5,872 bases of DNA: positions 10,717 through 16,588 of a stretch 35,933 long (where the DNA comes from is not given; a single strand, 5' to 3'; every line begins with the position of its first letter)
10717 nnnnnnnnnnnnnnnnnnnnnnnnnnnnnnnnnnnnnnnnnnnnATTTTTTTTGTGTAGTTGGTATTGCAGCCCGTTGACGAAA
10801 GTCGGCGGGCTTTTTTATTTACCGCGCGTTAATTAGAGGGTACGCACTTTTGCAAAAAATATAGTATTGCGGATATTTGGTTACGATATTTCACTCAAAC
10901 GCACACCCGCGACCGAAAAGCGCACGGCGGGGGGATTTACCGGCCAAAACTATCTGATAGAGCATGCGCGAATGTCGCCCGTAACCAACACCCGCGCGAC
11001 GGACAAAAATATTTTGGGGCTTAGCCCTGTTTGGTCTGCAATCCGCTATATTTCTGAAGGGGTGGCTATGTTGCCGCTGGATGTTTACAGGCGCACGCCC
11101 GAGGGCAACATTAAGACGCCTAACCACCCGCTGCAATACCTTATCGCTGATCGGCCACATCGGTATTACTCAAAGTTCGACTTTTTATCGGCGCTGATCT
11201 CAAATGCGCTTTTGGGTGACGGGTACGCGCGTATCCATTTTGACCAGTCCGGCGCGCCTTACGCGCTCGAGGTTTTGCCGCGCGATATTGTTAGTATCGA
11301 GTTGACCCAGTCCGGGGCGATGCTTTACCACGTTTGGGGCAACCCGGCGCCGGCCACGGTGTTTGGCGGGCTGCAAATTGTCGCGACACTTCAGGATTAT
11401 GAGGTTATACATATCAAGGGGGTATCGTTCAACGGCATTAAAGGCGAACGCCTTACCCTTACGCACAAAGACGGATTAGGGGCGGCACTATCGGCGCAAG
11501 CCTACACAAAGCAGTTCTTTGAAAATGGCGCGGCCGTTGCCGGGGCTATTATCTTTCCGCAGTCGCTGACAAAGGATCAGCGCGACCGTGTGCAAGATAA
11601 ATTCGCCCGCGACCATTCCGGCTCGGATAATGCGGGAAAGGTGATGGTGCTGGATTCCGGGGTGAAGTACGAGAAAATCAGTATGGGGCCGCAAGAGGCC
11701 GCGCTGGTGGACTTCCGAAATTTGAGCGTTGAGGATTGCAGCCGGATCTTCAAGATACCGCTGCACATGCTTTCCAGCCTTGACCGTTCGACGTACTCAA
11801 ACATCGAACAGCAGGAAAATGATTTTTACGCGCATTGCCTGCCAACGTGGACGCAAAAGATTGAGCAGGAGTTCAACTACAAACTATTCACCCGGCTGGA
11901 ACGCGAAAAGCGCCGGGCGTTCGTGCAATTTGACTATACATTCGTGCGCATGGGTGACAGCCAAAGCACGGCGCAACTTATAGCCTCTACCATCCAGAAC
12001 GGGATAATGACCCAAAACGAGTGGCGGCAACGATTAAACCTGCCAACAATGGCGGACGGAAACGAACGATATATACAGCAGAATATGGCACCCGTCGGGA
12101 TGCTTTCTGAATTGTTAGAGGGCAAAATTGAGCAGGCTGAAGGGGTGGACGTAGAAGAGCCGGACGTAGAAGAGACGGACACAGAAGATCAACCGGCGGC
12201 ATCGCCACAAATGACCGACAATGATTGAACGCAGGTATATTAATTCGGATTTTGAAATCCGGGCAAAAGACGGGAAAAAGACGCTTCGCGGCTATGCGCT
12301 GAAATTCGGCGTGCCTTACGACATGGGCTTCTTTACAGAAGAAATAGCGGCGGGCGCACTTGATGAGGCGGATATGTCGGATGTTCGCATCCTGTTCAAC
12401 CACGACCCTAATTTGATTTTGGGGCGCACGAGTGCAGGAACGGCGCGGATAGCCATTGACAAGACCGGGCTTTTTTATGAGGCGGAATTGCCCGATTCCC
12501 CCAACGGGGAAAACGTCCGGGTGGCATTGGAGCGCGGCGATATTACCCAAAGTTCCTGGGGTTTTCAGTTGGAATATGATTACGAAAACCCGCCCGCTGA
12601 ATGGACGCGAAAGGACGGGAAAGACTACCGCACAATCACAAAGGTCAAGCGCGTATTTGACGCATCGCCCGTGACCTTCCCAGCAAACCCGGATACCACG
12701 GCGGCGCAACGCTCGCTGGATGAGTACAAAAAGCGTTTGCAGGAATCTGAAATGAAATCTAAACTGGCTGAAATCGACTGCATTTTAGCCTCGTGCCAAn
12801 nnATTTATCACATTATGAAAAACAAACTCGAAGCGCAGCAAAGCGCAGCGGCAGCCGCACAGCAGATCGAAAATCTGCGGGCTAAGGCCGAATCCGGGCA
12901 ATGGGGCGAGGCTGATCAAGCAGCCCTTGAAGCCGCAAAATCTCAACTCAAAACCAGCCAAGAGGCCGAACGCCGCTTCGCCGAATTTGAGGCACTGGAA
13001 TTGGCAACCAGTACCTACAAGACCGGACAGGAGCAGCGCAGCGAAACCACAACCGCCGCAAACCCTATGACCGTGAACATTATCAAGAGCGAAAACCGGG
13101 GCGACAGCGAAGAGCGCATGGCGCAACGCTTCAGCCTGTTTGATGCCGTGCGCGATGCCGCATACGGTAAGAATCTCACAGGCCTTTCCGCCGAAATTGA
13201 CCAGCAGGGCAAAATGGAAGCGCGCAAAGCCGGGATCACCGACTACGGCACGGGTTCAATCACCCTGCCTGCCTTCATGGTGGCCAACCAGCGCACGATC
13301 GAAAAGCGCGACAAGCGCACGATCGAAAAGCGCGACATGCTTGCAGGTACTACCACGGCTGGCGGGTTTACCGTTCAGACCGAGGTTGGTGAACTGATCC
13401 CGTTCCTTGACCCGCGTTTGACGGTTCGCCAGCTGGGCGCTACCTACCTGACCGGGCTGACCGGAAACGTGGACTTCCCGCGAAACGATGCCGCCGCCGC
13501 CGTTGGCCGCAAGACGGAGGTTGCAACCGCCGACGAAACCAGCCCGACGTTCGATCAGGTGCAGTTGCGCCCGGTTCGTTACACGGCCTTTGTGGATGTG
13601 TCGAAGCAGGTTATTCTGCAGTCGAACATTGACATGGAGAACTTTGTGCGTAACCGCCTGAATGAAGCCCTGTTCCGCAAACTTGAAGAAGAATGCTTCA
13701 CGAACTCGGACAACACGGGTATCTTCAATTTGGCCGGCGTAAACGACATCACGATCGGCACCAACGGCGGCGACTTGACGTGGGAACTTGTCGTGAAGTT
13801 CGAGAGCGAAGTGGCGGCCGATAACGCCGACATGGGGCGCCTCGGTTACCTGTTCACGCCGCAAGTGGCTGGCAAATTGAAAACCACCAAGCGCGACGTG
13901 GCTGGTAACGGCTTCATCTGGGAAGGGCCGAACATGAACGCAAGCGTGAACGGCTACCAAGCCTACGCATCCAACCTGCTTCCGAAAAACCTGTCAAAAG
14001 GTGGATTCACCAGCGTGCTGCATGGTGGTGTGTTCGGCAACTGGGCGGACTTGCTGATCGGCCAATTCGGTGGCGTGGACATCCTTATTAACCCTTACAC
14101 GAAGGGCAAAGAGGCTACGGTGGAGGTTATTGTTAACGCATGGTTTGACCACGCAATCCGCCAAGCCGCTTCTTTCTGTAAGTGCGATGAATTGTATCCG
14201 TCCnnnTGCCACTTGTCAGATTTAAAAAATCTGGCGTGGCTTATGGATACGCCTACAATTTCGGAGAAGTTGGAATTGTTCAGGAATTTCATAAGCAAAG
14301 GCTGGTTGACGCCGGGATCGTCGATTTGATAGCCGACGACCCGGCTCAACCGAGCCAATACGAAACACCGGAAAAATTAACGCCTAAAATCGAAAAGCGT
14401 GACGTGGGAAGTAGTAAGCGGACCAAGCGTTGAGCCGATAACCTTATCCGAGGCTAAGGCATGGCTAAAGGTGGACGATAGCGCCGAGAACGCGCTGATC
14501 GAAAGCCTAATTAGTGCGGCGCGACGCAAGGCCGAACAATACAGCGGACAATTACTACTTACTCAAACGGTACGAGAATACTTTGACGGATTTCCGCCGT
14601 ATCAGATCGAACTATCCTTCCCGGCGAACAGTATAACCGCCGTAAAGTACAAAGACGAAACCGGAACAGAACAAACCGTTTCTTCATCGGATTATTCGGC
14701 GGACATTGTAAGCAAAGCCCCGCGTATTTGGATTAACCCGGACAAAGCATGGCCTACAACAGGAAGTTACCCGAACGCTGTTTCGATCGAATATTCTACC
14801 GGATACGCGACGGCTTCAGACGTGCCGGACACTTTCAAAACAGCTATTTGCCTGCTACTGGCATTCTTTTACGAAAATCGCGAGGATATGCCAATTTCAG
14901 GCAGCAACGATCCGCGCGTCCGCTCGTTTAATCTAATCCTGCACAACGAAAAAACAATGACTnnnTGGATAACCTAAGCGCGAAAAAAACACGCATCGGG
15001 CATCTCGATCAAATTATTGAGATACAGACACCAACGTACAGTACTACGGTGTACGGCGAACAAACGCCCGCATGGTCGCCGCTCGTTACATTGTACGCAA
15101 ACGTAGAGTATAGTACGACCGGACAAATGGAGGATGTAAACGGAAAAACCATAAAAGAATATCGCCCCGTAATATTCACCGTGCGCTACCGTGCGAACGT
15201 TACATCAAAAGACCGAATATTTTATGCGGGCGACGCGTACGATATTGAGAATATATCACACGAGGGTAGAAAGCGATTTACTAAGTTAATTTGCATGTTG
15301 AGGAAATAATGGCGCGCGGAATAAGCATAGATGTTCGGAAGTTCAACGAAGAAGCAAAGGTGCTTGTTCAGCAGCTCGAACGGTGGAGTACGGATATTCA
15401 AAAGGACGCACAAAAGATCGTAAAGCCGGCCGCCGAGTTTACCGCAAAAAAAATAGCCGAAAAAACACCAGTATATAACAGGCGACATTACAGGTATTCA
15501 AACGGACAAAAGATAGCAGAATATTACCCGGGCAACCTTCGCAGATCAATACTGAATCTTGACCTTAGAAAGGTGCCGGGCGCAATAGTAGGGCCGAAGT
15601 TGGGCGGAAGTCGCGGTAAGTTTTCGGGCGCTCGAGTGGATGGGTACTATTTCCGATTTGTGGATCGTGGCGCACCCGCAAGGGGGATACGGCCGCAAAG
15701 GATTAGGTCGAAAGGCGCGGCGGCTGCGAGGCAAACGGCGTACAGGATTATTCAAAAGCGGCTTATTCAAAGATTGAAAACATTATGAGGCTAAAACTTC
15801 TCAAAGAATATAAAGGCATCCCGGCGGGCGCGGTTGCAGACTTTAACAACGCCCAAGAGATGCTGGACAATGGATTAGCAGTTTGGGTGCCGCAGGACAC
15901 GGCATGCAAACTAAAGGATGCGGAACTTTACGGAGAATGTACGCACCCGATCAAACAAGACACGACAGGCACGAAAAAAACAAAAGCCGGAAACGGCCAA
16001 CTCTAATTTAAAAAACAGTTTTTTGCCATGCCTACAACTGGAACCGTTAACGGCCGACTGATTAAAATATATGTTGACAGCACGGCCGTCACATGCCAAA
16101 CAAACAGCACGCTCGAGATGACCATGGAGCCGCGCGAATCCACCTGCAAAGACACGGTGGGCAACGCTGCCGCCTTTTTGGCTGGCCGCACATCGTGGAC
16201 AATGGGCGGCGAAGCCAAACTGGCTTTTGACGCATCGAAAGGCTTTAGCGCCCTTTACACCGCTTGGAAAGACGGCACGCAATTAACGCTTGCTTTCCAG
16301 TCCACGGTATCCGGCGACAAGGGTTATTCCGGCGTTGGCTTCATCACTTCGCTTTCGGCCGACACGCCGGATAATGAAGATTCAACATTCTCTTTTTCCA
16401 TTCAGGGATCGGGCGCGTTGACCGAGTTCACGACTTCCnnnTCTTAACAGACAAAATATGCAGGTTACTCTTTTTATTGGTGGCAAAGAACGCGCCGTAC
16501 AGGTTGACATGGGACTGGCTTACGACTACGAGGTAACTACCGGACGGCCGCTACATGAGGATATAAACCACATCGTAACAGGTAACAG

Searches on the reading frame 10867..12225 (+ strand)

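Call 48: search_protein_families(library=pfam, proteins=[window:10867-12225:+], max_evalue=0.01)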
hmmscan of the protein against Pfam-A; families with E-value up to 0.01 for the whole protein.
window:10867-12225:+ (453 aa): 1 family
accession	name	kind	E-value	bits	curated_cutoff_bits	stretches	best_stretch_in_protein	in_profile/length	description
PF04860.17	Phage_portal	-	4.4e-82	276.3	39.1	1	54-391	2-321/321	Phage portal protein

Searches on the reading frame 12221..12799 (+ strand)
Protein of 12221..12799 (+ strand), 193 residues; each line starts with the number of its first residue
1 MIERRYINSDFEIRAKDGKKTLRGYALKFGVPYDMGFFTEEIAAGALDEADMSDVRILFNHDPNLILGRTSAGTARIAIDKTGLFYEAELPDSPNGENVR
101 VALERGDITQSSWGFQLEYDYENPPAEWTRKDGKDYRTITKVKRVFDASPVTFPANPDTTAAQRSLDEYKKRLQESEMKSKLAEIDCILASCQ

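Call 111: search_protein_families(library=pfam, proteins=[window:12221-12799:+], max_evalue=0.001)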
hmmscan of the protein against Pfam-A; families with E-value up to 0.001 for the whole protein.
window:12221-12799:+ (193 aa): 1 family
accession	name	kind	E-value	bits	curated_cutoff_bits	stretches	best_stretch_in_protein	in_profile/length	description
PF04586.22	Peptidase_S78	-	1.2e-37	130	21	1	10-171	2-164/165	Caudovirus prohead serine protease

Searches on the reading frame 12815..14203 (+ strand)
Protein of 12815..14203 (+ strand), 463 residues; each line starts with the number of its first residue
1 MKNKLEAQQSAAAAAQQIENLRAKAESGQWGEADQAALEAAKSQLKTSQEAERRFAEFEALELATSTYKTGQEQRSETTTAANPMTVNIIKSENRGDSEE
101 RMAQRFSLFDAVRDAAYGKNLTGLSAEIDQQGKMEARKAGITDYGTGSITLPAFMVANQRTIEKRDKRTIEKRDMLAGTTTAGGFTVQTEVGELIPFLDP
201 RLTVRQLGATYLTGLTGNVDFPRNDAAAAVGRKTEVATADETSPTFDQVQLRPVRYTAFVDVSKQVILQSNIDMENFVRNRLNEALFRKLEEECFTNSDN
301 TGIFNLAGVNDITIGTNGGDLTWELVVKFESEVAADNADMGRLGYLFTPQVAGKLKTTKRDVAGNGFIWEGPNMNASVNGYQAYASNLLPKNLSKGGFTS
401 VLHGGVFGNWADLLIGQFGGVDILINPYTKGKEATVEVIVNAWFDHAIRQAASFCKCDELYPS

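Call 111: search_protein_families(library=pfam, proteins=[window:12815-14203:+], max_evalue=0.001)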
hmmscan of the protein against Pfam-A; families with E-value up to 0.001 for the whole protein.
window:12815-14203:+ (463 aa): 1 family
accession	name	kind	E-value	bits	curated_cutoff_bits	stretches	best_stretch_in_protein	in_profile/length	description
PF05065.19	Phage_capsid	-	3.6e-28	99.2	24.2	1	183-456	1-277/280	Phage capsid family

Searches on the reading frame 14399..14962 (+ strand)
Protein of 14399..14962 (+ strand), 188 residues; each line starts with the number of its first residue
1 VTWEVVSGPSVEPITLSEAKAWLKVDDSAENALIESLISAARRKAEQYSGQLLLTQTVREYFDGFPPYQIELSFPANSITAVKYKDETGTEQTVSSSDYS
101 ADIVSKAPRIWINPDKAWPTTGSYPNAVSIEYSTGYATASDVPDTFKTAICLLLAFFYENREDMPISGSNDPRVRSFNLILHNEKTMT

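Call 111: search_protein_families(library=pfam, proteins=[window:14399-14962:+], max_evalue=0.001)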
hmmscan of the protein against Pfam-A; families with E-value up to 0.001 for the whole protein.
window:14399-14962:+ (188 aa): 1 family
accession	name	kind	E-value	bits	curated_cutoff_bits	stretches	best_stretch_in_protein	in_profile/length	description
PF05135.19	Phage_connect_1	-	2.7e-12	47.4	21.2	1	14-67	2-42/101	Phage gp6-like head-tail connector protein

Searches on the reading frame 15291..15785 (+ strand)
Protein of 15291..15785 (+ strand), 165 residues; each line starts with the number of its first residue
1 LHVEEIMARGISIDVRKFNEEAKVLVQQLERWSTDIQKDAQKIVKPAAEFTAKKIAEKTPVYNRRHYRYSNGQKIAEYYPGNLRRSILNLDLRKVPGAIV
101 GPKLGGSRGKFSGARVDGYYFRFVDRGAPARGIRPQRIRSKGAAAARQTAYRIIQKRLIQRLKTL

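Call 111: search_protein_families(library=pfam, proteins=[window:15291-15785:+], max_evalue=0.001)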
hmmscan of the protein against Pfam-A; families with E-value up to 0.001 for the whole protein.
window:15291-15785:+ (165 aa): 1 family
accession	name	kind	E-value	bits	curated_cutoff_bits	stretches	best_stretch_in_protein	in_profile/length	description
PF04883.17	HK97-gp10_like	-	0.00061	21.1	21.4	1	25-69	3-39/78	Bacteriophage HK97-gp10, putative tail-component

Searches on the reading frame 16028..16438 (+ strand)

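Call 111: search_protein_families(library=pfam, proteins=[window:16028-16438:+], max_evalue=0.001)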
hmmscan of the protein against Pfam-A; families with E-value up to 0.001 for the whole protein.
window:16028-16438:+ (137 aa): 1 family
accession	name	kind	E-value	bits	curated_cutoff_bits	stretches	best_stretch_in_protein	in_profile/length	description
PF06199.17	Phage_tail_2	-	1.9e-08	34.9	23.8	1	18-132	20-131/132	Phage tail tube protein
